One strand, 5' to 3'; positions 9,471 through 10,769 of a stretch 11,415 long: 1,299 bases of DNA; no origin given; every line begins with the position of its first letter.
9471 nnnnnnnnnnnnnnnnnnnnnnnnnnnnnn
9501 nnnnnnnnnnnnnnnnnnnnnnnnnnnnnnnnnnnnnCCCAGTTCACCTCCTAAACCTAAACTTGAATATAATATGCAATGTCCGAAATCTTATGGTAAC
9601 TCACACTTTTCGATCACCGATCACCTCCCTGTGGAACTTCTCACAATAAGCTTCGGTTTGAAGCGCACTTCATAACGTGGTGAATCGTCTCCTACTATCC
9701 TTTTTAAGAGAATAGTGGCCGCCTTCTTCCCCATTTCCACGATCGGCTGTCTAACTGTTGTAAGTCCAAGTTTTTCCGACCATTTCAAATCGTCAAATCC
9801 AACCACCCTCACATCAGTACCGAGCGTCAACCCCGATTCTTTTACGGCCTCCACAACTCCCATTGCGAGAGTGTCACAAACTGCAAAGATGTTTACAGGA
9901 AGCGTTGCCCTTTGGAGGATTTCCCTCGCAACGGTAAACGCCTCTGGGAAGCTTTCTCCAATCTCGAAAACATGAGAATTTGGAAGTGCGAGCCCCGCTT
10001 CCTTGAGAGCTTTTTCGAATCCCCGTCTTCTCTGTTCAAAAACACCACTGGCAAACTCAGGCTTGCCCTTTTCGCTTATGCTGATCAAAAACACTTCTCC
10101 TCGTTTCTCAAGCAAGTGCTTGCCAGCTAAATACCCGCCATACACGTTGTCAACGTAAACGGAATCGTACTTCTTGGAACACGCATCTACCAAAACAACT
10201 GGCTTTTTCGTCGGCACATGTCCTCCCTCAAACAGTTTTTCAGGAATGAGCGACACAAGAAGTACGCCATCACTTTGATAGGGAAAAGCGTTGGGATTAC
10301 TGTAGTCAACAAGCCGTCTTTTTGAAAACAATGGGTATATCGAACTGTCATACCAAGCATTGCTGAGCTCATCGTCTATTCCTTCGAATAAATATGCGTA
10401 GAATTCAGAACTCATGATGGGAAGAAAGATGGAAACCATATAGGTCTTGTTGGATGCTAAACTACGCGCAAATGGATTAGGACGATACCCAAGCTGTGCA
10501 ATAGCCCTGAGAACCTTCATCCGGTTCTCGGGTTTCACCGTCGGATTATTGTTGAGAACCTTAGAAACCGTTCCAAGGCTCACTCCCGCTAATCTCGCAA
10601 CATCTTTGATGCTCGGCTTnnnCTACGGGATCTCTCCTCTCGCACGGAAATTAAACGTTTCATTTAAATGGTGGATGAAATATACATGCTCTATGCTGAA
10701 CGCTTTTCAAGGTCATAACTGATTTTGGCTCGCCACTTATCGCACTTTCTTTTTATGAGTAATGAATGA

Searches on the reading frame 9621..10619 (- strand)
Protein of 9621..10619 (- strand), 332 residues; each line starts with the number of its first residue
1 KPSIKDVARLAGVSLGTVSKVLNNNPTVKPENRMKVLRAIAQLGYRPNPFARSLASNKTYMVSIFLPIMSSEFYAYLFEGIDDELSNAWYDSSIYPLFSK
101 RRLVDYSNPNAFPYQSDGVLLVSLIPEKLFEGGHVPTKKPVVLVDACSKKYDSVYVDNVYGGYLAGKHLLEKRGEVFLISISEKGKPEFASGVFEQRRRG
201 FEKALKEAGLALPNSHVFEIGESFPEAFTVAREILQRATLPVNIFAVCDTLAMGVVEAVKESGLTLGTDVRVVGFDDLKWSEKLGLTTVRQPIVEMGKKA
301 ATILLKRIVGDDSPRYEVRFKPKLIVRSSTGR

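Call 59: search_protein_families(library=ncbifam, proteins=[P0122], max_evalue=0.01)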
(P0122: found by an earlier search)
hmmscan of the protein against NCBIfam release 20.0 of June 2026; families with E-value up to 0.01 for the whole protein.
P0122 (113 aa): 4 families
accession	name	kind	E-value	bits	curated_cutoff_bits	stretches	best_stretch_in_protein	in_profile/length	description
NF058679.1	EncB_fam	subfamily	8.6e-35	119.3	90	1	1-104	1-103/117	encapsulin nanocompartment ferritin-likeEncB family encapsulin nanocompartment ferritin-like cargo protein cargo protein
TIGR04535.1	ferrit_encaps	subfamily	1.4e-24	86.3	125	1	4-108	1-112/114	encapsulin-associated ferritin-like protein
NF058678.1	EncB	exception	2.1e-06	28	210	1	23-82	12-71/160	encapsulin nanocompartment ferritin-like cargo protein EncB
NF045676.1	FeExpMbfA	equivalog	0.0069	15.8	450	1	24-84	97-158/318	iron exporter MbfA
